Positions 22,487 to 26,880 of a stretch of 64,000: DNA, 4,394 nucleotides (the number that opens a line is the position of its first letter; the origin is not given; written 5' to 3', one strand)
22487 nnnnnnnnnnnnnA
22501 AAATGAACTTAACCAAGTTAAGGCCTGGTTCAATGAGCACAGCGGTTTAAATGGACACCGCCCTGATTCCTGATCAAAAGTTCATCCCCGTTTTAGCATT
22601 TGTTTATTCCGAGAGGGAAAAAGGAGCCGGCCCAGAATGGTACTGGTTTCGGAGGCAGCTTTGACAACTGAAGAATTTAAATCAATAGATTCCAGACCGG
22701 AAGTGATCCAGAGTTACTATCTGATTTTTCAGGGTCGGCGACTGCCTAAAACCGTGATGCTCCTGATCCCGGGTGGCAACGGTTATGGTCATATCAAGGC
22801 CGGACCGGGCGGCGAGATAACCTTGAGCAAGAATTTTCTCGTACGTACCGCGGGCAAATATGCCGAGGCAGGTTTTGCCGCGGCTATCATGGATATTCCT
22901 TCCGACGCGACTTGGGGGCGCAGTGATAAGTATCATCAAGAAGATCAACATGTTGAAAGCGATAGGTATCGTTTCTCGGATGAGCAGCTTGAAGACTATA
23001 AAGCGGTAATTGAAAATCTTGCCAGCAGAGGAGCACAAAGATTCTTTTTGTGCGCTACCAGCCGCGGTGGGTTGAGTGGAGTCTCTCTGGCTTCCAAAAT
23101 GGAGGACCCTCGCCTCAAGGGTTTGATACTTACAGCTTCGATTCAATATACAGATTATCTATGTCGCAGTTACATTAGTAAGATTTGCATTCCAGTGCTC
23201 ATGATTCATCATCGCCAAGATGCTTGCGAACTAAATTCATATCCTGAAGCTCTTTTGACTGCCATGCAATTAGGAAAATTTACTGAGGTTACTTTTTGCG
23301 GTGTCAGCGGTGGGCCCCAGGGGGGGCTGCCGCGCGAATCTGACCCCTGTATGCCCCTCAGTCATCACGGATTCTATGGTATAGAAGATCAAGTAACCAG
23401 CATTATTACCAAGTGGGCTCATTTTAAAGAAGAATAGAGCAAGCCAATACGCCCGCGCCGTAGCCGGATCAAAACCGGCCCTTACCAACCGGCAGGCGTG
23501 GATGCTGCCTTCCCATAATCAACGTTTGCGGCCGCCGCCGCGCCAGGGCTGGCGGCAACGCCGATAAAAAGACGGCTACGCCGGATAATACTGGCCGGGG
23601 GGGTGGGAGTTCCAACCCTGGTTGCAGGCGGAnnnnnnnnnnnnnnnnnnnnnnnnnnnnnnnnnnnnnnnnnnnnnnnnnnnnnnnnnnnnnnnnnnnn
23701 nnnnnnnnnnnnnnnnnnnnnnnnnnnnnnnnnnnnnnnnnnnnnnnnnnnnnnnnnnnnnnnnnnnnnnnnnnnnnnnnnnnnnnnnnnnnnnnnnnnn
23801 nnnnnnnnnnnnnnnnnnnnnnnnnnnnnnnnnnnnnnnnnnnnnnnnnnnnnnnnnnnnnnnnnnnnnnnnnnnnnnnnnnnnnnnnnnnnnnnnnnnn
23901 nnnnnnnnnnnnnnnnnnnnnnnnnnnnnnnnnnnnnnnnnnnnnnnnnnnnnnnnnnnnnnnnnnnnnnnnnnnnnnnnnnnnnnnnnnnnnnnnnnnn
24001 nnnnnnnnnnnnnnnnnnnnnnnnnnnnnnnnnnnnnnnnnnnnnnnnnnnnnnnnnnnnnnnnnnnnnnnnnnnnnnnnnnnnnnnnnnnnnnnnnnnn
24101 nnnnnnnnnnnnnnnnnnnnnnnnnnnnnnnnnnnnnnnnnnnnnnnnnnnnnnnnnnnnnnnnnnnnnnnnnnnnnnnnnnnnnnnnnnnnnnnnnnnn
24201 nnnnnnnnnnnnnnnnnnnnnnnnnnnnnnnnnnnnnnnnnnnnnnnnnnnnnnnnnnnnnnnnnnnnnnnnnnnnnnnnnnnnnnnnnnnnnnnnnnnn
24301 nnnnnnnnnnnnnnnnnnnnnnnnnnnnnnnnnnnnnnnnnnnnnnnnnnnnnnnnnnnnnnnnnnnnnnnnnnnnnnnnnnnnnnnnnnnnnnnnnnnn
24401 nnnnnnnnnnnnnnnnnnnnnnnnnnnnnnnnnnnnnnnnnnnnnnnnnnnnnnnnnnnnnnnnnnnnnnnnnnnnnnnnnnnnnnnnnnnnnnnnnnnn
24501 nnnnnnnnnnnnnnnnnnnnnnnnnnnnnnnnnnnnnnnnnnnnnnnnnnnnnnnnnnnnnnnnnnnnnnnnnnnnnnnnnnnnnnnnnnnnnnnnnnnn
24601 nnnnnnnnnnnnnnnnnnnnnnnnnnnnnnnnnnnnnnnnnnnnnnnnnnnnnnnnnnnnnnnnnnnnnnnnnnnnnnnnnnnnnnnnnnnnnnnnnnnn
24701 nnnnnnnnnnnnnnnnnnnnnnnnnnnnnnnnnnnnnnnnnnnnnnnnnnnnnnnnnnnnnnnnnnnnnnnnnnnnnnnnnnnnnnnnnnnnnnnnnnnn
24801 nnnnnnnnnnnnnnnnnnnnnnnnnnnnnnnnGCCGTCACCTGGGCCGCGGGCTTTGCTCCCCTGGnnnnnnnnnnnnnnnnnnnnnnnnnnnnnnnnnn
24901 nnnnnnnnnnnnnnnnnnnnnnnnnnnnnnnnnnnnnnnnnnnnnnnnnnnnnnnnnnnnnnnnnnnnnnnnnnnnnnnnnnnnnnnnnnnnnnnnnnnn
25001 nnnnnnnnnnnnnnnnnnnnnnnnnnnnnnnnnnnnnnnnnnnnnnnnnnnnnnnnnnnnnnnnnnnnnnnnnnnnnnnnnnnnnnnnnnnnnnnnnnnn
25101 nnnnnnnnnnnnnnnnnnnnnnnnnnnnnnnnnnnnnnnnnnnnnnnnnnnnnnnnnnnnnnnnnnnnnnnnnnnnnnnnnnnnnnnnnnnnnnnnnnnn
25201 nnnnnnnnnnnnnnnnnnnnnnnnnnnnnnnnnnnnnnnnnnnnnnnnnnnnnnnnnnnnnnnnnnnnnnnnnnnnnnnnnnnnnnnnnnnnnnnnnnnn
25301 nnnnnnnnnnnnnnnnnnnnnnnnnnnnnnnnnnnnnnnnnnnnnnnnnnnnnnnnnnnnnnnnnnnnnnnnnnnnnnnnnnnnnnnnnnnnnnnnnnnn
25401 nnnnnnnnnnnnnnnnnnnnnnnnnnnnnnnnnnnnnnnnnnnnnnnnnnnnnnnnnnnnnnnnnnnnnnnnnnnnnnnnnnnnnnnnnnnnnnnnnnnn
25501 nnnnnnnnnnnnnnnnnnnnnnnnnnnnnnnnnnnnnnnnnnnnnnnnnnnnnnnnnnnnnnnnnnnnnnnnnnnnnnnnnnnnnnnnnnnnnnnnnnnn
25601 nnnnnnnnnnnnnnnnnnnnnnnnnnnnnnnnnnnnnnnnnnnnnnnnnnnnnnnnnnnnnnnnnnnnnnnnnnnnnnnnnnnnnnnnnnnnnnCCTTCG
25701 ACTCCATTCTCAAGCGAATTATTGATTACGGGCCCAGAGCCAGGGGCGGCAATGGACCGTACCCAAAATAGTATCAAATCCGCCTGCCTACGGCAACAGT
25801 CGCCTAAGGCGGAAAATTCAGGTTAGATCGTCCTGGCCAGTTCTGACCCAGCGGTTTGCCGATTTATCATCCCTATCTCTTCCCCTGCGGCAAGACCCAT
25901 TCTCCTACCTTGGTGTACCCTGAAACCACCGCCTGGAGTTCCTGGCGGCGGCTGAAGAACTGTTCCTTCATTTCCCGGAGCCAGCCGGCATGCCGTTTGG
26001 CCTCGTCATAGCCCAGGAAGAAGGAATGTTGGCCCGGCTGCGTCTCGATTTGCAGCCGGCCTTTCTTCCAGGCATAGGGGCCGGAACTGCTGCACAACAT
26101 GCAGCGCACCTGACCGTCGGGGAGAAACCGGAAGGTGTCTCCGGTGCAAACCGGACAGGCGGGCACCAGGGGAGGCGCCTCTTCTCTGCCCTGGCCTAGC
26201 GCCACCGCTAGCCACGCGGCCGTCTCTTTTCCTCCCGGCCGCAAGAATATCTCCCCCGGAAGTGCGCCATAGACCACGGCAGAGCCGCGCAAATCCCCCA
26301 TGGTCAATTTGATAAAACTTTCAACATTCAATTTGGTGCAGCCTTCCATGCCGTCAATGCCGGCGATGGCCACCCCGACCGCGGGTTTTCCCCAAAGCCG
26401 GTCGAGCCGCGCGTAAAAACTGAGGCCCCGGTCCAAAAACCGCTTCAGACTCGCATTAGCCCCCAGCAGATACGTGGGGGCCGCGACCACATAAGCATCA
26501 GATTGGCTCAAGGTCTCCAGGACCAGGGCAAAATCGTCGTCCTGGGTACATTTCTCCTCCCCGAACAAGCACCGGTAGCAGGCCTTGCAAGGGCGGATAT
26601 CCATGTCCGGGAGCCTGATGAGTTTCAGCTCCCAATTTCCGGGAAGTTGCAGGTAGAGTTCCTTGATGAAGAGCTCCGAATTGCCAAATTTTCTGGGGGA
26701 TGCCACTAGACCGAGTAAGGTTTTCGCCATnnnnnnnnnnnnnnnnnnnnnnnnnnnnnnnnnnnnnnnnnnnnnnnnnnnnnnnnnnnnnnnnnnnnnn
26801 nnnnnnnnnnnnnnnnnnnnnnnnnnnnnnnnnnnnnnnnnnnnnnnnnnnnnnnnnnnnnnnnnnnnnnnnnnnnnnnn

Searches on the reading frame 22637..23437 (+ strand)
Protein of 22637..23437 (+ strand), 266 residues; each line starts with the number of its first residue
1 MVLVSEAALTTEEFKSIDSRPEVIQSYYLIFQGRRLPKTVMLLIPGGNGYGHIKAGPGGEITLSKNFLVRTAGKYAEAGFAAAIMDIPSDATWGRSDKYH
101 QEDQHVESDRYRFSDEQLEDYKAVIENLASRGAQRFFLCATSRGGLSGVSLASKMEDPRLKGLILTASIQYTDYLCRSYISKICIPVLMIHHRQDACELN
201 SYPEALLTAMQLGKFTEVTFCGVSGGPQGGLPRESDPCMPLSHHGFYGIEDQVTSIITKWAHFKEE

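Call 51: search_protein_families(library=pfam, proteins=[window:22637-23437:+], max_evalue=0.001)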
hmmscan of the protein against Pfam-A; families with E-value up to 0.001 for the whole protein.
window:22637-23437:+ (266 aa): 1 family
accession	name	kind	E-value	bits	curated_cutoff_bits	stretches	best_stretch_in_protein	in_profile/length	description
PF12146.15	Hydrolase_4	-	0.00045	20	27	1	115-169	56-110/239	Serine aminopeptidase, S33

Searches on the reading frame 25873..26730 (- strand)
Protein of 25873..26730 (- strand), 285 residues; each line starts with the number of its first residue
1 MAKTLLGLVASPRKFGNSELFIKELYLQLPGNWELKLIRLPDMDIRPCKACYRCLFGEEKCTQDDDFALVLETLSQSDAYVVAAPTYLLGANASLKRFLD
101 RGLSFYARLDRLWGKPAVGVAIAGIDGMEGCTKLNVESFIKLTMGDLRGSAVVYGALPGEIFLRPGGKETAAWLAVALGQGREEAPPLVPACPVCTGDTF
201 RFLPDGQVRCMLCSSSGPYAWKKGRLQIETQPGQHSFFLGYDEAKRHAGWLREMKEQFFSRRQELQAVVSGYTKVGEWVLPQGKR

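Call 51: search_protein_families(library=pfam, proteins=[window:25873-26730:-], max_evalue=0.001)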
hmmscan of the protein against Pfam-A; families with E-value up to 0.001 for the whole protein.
window:25873-26730:- (285 aa): 2 families
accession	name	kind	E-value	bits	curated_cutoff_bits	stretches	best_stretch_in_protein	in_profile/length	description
PF03358.20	FMN_red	-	1.1e-15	57.9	24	1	5-149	3-142/152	NADPH-dependent FMN reductase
PF02525.22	Flavodoxin_2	-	0.0006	20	27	1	58-124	59-135/198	Flavodoxin-like fold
